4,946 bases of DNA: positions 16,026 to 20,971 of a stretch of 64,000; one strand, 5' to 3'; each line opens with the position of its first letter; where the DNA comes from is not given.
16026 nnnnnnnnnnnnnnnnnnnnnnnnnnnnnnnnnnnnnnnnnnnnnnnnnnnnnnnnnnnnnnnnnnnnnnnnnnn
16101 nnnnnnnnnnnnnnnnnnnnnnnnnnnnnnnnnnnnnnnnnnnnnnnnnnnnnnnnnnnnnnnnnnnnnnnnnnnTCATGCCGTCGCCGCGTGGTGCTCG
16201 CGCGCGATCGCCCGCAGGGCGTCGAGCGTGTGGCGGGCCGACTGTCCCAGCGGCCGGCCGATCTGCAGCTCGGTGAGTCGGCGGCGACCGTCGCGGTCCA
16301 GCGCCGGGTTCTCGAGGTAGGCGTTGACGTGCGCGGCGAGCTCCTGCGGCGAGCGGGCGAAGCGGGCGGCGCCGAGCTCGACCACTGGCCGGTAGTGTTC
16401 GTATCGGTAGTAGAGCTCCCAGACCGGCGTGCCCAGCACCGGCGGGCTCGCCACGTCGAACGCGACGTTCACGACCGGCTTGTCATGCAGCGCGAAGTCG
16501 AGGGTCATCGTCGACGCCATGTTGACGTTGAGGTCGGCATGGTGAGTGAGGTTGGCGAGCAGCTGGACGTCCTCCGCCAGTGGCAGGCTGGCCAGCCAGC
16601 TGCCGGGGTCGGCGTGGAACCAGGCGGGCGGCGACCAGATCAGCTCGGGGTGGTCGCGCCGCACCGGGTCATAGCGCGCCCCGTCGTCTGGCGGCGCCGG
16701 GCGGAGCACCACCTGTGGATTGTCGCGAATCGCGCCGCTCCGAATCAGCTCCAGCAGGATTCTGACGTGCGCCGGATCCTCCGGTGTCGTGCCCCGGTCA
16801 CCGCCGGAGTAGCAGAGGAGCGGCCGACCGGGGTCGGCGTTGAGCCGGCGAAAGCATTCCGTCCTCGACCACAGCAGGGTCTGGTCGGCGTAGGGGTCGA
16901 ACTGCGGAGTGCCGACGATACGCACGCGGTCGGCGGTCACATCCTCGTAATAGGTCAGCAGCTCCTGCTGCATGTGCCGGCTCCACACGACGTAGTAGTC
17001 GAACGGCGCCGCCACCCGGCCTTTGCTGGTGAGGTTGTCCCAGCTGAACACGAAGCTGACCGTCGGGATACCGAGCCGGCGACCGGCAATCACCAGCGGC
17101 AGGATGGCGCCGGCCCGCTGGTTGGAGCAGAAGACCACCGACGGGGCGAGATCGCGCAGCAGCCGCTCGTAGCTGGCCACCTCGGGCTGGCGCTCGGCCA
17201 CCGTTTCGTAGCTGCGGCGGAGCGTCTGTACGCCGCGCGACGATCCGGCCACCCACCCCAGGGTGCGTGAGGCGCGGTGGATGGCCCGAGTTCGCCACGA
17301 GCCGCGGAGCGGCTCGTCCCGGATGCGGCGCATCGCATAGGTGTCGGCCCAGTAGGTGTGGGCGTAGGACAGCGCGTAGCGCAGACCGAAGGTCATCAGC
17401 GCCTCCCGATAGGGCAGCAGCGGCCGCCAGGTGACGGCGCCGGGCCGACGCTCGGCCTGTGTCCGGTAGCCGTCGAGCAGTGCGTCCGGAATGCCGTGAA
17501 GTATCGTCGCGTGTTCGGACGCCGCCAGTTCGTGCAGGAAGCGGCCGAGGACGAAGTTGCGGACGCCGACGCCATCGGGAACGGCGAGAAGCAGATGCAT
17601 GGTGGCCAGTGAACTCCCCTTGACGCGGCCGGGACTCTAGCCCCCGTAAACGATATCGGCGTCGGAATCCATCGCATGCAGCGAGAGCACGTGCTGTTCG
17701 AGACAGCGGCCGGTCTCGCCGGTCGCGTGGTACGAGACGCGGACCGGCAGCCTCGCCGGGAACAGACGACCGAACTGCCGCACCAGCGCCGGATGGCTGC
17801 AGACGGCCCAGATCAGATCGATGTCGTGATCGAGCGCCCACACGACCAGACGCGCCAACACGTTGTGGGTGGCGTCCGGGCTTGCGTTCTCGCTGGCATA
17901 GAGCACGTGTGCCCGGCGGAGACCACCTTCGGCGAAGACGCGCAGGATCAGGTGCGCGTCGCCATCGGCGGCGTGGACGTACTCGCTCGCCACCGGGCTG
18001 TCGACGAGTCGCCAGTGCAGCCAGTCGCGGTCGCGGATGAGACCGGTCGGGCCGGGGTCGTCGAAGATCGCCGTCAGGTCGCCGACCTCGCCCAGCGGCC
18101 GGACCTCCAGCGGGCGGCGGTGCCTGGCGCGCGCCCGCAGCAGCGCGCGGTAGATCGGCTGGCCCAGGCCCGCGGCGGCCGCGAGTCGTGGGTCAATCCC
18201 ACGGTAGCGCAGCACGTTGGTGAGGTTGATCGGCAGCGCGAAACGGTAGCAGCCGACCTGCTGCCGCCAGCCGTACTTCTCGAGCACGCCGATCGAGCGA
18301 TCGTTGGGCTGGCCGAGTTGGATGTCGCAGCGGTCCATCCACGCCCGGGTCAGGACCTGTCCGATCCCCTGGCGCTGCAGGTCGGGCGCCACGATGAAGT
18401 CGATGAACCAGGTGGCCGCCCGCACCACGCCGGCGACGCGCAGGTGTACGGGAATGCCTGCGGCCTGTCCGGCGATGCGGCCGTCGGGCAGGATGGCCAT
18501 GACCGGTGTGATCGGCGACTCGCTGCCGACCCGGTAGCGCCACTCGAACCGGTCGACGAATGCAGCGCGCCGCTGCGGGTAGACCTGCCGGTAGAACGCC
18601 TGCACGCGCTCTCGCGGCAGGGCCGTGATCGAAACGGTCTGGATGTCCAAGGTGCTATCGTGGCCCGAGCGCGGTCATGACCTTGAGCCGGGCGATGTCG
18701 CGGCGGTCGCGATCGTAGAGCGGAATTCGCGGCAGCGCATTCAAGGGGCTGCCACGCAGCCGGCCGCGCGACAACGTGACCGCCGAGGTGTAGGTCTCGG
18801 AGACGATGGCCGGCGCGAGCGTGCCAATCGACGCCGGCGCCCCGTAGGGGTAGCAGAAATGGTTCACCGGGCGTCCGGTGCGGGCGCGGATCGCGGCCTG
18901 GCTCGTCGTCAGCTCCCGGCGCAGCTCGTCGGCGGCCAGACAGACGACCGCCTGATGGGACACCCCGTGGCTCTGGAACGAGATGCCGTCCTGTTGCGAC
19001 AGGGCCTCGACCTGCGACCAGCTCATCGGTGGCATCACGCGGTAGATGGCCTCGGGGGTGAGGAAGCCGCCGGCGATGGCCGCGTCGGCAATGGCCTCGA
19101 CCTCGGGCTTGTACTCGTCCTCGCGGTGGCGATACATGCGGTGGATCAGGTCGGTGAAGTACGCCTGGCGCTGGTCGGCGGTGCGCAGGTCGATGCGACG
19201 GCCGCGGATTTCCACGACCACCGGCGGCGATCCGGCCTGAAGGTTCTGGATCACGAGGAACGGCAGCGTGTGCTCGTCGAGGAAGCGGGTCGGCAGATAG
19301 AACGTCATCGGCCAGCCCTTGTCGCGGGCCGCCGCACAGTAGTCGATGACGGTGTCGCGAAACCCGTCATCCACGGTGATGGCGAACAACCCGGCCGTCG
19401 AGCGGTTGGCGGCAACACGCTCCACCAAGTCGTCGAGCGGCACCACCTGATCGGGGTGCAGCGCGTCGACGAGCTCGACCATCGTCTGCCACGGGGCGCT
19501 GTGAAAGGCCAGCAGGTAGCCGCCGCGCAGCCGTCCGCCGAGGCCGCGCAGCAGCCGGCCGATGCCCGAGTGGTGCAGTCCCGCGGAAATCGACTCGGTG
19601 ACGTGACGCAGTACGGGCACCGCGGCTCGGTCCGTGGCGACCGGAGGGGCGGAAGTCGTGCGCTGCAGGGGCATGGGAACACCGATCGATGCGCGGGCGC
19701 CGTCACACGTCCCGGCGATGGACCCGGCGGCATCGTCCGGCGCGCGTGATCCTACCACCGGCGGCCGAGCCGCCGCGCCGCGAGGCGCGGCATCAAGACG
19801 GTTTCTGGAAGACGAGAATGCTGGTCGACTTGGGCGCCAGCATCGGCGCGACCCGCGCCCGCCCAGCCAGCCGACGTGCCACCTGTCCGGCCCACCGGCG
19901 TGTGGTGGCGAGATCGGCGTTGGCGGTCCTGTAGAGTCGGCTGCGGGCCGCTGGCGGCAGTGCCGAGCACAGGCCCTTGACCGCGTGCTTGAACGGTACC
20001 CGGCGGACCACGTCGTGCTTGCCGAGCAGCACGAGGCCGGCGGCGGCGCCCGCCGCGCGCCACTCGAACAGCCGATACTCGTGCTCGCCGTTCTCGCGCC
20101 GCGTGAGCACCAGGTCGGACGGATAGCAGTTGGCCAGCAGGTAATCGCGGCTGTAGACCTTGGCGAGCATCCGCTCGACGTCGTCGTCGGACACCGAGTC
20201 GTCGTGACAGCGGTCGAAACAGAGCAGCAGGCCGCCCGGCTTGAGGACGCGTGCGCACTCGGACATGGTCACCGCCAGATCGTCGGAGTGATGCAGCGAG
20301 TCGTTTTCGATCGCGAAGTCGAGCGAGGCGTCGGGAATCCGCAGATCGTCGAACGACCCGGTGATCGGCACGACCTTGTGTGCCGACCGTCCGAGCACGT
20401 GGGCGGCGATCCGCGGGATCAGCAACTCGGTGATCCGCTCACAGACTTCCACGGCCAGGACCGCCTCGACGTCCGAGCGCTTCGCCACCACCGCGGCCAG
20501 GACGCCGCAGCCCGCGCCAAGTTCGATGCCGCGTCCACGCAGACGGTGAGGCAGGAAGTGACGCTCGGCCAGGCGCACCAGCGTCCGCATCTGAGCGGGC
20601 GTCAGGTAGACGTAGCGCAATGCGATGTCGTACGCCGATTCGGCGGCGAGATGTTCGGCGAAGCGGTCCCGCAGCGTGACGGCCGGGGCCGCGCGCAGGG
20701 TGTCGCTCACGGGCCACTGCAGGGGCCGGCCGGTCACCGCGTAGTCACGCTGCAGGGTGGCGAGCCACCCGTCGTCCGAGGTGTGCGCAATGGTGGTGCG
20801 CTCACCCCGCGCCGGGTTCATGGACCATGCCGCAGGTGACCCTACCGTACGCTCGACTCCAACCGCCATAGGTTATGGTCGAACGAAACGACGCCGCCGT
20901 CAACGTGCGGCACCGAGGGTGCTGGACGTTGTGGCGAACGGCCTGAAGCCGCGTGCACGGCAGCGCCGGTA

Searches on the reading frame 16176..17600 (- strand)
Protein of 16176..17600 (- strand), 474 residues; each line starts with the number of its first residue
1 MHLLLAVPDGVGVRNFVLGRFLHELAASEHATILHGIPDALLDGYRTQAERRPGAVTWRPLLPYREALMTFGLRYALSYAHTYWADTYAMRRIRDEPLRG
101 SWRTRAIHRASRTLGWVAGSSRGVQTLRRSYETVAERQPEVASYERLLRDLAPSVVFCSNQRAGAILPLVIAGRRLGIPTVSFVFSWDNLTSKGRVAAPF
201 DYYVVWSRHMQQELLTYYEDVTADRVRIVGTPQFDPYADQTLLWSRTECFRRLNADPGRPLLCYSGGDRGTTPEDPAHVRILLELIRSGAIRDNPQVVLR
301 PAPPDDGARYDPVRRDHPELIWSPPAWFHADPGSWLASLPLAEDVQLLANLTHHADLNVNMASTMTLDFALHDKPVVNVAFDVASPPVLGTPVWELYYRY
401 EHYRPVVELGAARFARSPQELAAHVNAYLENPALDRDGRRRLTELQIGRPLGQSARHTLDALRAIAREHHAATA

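Call 16: search_protein_families(library=pfam, proteins=[window:16176-17600:-], max_evalue=0.001)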
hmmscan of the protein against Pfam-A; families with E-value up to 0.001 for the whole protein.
window:16176-17600:- (474 aa): 0 families

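Call 42: search_protein_families(library=ncbifam, proteins=[window:16176-17600:-], max_evalue=0.00001)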
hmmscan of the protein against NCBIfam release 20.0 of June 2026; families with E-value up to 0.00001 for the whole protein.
window:16176-17600:- (474 aa): 1 family
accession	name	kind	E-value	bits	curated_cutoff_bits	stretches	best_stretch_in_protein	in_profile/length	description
NF046086.1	BFO_1060_trans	domain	7e-06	25.4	200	0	200-267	105-170/365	BFO_1060 family glycosyltransferase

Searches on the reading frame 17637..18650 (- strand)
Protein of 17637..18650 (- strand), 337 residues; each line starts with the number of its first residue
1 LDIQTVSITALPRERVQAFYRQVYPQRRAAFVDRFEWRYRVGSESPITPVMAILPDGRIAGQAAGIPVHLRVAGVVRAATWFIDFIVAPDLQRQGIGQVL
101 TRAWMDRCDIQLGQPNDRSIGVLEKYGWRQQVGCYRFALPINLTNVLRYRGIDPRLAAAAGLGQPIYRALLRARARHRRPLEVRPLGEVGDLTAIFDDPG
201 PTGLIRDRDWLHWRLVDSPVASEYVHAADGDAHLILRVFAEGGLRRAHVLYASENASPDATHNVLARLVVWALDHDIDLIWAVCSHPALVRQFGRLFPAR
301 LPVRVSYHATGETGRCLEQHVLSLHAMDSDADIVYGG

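Call 16: search_protein_families(library=pfam, proteins=[window:17637-18650:-], max_evalue=0.001)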
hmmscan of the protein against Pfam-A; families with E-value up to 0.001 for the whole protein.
window:17637-18650:- (337 aa): 2 families
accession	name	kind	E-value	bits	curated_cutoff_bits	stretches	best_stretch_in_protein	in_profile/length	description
PF13527.13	Acetyltransf_9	-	1.8e-05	25.2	25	1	16-128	13-124/127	Acetyltransferase (GNAT) domain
PF00583.31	Acetyltransf_1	-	3.9e-05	24.3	20.7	1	29-127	18-115/116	Acetyltransferase (GNAT) family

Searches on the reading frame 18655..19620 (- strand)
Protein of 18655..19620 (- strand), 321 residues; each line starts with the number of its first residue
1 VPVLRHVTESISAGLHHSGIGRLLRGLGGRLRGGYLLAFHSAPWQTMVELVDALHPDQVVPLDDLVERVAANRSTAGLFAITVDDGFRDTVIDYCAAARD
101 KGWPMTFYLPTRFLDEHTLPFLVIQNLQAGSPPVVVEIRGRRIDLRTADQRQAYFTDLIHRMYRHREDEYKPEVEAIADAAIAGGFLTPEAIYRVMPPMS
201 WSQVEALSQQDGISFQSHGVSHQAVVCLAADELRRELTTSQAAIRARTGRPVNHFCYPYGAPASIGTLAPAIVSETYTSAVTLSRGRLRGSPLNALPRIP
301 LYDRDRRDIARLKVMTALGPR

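Call 16: search_protein_families(library=pfam, proteins=[window:18655-19620:-], max_evalue=0.001)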
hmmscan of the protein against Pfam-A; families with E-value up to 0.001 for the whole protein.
window:18655-19620:- (321 aa): 1 family
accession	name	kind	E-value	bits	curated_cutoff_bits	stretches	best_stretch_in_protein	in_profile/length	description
PF01522.26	Polysacc_deac_1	-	1.5e-13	51.3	23.1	1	77-261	7-107/124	Polysaccharide deacetylase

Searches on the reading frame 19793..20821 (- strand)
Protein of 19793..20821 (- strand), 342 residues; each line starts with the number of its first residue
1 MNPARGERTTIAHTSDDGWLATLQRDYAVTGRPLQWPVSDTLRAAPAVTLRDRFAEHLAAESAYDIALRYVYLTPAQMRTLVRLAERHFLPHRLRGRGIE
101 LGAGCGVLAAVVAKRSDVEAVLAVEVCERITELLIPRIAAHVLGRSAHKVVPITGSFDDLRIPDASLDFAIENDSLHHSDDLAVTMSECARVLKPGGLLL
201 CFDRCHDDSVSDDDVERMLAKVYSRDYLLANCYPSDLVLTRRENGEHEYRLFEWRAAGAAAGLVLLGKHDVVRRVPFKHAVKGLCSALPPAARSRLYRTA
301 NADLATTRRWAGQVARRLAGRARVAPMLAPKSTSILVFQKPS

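Call 16: search_protein_families(library=pfam, proteins=[window:19793-20821:-], max_evalue=0.001)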
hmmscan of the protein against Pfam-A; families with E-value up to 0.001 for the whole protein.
window:19793-20821:- (342 aa): 6 families
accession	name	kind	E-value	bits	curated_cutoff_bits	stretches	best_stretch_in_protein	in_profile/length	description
PF08241.18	Methyltransf_11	-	1.3e-12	48.6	21.2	1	100-201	2-95/95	Methyltransferase domain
PF13649.12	Methyltransf_25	-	1.4e-09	39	27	1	100-197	3-97/97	Methyltransferase domain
PF13489.12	Methyltransf_23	-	1.3e-08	35.2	27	1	83-219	11-129/164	Methyltransferase domain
PF08242.18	Methyltransf_12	-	7.4e-07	30.3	30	1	99-199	1-98/98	Methyltransferase domain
PF13847.12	Methyltransf_31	-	0.00062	19.9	27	0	100-208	9-116/145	Methyltransferase domain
PF05175.20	MTS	-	0.00062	19.9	23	0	90-200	27-137/170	Methyltransferase small domain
